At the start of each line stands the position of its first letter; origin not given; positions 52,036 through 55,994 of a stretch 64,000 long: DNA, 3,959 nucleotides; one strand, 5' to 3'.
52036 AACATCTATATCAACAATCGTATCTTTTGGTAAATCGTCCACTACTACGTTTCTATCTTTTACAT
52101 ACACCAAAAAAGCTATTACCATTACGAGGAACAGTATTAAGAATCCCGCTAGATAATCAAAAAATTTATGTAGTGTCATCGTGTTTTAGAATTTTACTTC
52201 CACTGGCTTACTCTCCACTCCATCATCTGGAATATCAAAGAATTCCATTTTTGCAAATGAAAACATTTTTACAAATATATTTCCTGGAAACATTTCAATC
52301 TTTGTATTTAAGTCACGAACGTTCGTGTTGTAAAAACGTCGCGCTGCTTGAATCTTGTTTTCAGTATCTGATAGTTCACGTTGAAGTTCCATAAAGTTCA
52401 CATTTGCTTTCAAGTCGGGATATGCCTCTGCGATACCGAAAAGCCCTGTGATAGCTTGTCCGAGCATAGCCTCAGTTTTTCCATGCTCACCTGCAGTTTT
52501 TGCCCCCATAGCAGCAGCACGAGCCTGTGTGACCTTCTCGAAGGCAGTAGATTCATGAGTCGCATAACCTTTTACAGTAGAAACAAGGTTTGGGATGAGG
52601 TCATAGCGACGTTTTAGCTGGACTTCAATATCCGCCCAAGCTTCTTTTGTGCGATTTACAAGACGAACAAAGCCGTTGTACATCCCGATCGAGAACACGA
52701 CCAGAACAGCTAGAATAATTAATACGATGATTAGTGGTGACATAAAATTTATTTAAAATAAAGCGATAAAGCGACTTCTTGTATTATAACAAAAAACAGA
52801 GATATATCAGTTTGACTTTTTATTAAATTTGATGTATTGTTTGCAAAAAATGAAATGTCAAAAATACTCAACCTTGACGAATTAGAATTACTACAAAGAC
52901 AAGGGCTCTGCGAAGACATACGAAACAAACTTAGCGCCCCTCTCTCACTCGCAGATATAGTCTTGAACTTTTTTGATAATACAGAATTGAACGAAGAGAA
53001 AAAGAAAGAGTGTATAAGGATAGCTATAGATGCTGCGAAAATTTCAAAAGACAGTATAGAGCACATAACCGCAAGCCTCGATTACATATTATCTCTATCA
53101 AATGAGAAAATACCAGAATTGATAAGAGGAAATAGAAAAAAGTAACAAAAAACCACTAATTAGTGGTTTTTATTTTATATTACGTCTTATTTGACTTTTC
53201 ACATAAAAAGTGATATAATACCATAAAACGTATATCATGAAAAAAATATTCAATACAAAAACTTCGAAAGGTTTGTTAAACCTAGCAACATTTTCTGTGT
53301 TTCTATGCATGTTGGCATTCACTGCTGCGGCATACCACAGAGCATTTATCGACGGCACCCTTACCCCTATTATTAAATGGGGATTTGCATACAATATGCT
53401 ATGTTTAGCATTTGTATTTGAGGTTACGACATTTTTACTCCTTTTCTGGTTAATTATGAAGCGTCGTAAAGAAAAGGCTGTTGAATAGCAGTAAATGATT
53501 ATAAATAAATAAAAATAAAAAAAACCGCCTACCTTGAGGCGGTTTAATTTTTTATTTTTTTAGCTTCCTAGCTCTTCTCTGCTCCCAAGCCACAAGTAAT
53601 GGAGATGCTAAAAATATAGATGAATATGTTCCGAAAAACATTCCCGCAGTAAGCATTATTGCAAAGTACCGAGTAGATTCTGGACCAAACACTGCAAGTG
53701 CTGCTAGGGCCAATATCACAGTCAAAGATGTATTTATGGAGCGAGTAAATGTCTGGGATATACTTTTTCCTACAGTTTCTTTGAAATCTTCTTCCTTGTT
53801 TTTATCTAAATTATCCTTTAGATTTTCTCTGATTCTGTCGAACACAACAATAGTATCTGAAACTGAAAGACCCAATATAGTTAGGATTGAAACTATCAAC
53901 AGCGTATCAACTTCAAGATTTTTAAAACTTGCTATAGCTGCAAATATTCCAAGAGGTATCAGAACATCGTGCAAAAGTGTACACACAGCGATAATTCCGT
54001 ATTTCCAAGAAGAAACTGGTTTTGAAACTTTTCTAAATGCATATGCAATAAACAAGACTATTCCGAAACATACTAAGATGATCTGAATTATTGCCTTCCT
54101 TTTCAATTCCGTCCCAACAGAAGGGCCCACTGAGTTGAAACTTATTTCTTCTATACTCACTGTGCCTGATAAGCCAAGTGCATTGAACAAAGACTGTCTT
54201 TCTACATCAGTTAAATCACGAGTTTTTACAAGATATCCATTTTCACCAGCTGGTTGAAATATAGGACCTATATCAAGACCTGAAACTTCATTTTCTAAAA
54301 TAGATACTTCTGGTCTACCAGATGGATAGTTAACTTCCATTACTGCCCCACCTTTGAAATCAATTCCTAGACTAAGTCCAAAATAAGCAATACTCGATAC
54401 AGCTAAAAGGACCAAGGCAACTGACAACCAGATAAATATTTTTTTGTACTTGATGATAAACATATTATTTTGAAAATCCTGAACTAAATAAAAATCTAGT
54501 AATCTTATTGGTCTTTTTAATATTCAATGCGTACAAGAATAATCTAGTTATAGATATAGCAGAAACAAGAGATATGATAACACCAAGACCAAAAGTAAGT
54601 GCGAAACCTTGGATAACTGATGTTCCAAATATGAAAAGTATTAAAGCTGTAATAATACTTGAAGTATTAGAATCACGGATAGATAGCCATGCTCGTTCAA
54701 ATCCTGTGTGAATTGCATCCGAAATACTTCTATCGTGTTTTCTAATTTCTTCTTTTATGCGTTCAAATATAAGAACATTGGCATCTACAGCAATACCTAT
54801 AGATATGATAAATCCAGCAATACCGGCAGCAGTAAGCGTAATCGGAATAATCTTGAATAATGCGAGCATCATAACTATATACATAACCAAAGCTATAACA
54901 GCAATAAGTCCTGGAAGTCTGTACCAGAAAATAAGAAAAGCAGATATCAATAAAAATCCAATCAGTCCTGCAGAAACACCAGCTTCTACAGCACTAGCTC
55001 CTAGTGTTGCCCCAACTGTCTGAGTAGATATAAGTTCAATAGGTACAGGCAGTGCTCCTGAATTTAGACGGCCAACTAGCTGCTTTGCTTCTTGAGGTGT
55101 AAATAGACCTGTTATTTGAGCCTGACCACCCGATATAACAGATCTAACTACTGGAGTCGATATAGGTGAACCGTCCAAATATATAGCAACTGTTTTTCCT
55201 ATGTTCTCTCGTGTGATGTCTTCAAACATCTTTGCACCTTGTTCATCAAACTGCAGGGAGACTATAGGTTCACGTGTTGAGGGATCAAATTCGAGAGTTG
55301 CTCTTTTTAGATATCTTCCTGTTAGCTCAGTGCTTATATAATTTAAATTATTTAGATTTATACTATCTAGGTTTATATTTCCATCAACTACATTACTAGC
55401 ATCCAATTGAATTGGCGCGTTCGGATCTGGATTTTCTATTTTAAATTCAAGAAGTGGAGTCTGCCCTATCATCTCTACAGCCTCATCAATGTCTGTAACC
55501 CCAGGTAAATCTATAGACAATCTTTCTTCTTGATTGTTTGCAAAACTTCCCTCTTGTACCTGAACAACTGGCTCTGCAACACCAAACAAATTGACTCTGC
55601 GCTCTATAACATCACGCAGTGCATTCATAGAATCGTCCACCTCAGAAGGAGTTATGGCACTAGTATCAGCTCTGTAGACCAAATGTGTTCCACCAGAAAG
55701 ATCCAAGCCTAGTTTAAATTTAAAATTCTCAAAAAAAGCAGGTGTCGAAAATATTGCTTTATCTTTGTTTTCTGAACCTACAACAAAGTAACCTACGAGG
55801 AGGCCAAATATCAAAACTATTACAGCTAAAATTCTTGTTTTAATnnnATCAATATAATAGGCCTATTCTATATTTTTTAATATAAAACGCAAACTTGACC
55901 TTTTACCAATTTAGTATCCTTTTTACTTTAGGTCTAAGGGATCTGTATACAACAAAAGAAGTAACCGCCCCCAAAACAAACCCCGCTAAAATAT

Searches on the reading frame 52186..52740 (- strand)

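Call 65: search_protein_families(library=pfam, proteins=[window:52186-52740:-], max_evalue=0.001)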
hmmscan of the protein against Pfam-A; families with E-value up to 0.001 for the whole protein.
window:52186-52740:- (184 aa): 1 family
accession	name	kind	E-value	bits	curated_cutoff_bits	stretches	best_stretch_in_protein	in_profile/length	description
PF04011.17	LemA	-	6.6e-57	192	26.2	1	34-184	1-149/149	LemA family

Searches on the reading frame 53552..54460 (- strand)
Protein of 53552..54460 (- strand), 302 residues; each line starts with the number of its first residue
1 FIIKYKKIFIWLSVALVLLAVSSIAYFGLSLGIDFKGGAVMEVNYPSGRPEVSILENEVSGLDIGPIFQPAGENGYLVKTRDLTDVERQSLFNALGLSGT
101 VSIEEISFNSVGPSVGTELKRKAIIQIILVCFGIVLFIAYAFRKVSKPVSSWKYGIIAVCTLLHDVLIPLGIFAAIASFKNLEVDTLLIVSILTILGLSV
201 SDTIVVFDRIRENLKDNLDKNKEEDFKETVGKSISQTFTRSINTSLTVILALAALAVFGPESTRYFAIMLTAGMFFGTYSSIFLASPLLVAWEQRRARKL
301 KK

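Call 65: search_protein_families(library=pfam, proteins=[window:53552-54460:-], max_evalue=0.001)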
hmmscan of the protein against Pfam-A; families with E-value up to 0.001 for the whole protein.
window:53552-54460:- (302 aa): 3 families
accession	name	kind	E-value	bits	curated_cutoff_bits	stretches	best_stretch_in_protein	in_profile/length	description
PF02355.23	SecD_SecF_C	-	6.2e-50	169.7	20.5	1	102-294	12-188/189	Protein export membrane protein SecD/SecF, C-terminal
PF07549.19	Sec_GG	-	2.1e-05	24.3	20.3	1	27-44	6-23/28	SecD/SecF GG Motif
PF03176.21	MMPL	-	0.00034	20.1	20.5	1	156-296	171-305/333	MMPL family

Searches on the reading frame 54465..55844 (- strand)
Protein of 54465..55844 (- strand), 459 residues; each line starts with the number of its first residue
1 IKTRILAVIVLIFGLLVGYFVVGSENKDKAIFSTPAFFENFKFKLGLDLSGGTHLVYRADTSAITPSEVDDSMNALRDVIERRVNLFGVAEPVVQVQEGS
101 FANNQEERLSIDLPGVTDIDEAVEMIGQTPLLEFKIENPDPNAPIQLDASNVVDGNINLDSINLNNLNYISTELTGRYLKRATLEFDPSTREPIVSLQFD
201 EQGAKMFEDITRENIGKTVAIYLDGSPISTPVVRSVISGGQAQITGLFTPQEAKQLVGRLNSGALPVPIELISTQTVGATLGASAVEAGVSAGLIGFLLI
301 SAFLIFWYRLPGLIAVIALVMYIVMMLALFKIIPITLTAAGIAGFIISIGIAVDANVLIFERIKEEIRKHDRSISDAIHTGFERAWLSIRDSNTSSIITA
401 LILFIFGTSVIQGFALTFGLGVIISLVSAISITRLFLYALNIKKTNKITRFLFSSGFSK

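Call 65: search_protein_families(library=pfam, proteins=[window:54465-55844:-], max_evalue=0.001)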
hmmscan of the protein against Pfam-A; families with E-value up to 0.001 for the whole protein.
window:54465-55844:- (459 aa): 5 families
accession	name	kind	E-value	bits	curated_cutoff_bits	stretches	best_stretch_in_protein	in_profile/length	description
PF22599.2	SecDF_P1_head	-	1.6e-30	105.8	27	1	172-267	19-114/114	SecDF, P1 head subdomain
PF02355.23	SecD_SecF_C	-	9.1e-19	68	20.5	1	269-439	13-185/189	Protein export membrane protein SecD/SecF, C-terminal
PF21760.3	SecD_1st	-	3.2e-15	55.8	27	1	74-137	2-58/60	Protein translocase subunit SecDF, P1 domain, N-terminal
PF03176.21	MMPL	-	6.5e-06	25.7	20.5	1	321-432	185-294/333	MMPL family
PF07549.19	Sec_GG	-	9.2e-06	25.5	20.3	1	41-63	6-28/28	SecD/SecF GG Motif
